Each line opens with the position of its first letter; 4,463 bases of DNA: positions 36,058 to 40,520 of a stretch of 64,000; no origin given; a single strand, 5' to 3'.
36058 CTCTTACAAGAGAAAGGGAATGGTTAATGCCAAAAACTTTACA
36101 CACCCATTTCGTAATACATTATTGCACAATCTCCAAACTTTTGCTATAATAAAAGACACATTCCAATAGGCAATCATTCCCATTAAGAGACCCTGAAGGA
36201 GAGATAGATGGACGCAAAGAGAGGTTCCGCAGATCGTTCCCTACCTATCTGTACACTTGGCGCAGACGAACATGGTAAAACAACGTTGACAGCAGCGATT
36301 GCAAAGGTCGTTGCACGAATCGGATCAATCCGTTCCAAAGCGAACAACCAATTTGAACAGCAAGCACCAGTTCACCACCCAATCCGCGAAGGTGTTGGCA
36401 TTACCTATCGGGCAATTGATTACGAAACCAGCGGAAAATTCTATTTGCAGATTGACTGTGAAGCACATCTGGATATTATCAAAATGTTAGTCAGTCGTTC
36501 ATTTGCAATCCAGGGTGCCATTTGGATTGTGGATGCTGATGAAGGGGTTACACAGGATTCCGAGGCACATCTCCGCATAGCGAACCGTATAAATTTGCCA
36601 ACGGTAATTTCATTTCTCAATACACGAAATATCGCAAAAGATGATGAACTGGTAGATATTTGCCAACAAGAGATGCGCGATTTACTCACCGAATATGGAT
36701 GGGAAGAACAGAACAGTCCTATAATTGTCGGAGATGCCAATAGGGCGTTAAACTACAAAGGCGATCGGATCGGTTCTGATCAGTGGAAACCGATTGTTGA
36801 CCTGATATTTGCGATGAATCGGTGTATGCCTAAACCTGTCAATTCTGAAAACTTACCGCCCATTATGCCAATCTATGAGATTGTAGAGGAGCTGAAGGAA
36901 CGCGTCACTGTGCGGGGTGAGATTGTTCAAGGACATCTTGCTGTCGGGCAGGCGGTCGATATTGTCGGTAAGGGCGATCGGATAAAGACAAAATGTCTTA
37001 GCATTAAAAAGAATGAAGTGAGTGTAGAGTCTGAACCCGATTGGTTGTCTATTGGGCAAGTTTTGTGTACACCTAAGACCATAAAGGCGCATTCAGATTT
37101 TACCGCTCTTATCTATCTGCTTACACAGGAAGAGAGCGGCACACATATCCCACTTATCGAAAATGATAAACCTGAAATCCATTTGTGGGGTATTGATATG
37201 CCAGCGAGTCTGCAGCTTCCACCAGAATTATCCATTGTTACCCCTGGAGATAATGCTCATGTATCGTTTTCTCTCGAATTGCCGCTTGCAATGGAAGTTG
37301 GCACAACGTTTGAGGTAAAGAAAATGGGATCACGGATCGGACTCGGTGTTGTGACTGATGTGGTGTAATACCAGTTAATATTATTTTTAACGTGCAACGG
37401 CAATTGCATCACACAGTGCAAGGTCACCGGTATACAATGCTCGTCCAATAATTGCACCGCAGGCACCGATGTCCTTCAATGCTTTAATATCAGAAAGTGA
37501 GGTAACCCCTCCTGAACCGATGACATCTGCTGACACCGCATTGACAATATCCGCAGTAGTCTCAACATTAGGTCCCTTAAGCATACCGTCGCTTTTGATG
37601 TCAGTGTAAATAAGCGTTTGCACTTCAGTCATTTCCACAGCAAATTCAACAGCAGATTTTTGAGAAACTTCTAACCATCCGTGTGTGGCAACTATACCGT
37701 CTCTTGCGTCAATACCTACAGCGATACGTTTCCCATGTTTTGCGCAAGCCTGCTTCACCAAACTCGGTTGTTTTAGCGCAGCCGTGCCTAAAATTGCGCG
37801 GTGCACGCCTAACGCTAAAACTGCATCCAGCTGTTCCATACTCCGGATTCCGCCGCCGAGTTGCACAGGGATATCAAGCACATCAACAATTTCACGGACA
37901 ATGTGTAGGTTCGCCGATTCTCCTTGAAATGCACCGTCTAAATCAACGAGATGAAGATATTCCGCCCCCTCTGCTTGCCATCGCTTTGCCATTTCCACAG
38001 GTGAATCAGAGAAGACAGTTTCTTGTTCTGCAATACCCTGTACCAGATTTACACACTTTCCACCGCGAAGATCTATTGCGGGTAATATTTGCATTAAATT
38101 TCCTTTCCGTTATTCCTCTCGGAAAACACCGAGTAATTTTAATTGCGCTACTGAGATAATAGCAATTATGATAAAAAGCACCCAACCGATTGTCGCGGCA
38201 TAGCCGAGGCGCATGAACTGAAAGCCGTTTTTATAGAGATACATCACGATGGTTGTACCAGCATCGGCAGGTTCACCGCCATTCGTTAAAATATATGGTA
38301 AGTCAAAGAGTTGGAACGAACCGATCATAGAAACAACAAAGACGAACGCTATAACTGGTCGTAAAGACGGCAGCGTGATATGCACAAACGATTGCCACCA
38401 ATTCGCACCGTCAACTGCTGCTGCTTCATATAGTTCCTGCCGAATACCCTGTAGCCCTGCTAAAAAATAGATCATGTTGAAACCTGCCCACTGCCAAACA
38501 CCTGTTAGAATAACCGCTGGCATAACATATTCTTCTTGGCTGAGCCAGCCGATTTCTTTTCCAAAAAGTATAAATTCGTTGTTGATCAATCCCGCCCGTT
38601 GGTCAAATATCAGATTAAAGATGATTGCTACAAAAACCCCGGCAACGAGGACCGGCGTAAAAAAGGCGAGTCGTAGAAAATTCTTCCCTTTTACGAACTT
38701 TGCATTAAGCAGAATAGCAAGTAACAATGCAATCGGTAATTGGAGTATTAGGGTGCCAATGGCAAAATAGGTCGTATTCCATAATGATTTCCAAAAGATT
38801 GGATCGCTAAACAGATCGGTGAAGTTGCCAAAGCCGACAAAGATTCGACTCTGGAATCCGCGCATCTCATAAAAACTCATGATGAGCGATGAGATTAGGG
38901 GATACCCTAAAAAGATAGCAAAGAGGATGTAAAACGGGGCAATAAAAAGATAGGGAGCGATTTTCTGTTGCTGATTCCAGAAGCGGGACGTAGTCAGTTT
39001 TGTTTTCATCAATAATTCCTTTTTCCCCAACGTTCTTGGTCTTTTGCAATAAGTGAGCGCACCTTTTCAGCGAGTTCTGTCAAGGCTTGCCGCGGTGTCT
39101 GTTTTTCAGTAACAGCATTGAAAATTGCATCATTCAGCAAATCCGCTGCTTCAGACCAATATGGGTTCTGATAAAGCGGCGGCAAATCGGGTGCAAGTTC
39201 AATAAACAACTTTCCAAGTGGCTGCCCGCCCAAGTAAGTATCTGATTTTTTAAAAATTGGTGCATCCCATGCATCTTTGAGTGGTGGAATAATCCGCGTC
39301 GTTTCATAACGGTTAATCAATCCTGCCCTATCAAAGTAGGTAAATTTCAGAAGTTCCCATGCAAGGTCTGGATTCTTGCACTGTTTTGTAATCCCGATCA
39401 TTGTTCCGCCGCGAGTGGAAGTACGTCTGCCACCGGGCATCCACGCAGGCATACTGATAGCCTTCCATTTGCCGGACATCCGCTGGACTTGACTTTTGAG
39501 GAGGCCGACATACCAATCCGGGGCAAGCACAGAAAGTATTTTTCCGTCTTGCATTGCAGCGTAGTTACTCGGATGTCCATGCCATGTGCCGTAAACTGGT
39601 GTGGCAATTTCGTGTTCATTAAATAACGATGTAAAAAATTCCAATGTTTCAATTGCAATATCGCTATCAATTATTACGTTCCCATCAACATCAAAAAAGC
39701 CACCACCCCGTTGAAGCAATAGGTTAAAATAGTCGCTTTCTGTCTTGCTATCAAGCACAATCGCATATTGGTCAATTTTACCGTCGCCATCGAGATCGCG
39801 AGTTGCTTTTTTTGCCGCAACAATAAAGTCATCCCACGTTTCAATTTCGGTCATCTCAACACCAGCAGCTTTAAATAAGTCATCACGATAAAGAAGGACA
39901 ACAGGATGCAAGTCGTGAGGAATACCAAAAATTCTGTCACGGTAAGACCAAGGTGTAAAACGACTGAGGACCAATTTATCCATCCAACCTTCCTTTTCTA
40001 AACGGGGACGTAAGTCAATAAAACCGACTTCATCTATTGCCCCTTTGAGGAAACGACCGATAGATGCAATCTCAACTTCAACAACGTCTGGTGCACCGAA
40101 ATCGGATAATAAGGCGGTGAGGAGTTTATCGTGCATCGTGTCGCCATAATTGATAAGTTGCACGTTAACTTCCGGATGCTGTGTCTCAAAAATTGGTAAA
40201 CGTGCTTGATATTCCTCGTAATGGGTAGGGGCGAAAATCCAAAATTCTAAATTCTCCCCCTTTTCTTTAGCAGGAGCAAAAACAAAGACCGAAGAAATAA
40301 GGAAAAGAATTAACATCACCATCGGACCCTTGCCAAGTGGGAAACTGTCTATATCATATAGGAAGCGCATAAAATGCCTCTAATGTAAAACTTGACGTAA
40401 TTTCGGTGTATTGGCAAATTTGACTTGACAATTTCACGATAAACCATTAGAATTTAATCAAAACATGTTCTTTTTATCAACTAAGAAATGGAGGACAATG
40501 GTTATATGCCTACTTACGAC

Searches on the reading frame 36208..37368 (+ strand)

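Call 36: search_protein_families(library=pfam, max_evalue=0.001, proteins=[window:36208-37368:+])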
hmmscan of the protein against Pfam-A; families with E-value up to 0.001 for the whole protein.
window:36208-37368:+ (386 aa): 2 families
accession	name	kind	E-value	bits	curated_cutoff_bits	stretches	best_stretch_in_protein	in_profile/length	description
PF00009.33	GTP_EFTU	-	1.6e-19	70.6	26.5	1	13-198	5-177/188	Elongation factor Tu GTP binding domain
PF03143.23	GTP_EFTU_D3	-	3.8e-14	53.3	27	1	291-385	1-105/106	Elongation factor Tu C-terminal domain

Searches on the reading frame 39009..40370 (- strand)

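Call 36: search_protein_families(library=pfam, max_evalue=0.001, proteins=[window:39009-40370:-])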
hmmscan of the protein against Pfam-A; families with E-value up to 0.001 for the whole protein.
window:39009-40370:- (453 aa): 2 families
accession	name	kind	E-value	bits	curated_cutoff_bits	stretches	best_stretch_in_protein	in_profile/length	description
PF01547.30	SBP_bac_1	-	1.7e-27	97.6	26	1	54-344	13-300/307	Bacterial extracellular solute-binding protein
PF13416.11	SBP_bac_8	-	8e-20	72.2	27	1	61-375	6-273/279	Bacterial extracellular solute-binding protein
